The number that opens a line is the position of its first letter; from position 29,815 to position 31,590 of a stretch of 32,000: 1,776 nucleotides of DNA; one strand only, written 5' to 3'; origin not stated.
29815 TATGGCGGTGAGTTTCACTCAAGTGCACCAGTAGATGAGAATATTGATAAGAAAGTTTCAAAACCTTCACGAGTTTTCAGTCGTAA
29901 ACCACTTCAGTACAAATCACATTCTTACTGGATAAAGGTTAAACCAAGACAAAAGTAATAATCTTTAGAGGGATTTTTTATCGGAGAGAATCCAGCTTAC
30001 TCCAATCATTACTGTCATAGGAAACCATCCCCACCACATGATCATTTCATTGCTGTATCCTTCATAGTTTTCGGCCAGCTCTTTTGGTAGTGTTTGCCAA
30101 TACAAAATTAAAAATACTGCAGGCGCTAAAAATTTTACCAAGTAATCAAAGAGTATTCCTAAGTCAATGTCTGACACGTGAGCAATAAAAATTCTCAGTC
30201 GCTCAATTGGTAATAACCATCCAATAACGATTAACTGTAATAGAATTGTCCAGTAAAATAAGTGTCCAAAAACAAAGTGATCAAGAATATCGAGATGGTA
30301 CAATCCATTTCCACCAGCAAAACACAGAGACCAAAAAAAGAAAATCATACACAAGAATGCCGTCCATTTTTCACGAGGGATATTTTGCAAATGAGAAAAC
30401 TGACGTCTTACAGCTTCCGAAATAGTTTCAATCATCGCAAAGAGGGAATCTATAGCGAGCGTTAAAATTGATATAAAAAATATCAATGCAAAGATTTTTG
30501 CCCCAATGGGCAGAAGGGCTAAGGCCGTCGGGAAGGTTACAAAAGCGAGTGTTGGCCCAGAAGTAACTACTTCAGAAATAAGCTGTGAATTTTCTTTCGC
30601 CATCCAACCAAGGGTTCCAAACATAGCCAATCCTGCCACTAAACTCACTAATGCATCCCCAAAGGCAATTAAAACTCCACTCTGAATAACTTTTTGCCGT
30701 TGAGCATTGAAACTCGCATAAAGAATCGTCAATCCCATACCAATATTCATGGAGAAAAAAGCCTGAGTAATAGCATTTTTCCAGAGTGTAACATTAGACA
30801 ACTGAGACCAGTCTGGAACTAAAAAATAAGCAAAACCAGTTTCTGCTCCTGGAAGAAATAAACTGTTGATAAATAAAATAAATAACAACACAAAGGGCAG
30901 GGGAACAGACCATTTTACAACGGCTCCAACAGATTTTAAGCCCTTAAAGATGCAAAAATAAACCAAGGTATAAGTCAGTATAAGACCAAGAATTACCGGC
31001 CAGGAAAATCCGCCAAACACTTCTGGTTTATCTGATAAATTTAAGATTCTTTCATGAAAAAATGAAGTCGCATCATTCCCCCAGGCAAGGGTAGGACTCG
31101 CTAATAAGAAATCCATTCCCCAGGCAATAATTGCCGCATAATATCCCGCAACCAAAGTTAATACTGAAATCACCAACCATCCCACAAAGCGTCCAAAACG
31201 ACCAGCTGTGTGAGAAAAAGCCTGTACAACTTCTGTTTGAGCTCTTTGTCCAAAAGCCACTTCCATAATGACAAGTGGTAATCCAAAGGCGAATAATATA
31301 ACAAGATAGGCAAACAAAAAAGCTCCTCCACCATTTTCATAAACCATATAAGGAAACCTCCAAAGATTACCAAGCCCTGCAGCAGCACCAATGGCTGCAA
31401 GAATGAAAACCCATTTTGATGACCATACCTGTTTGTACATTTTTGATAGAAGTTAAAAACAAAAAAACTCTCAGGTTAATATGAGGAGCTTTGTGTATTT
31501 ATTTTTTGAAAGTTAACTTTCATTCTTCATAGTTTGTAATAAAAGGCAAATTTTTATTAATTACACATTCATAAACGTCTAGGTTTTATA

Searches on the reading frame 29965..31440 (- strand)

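Call 89: search_protein_families(library=pfam, proteins=[window:29965-31440:-], max_evalue=0.001)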
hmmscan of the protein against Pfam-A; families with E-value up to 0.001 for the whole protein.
window:29965-31440:- (491 aa): 1 family
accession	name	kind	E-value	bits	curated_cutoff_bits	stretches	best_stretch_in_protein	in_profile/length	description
PF00209.24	SNF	-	5.2e-104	349.3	27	2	124-477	155-498/524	Sodium:neurotransmitter symporter family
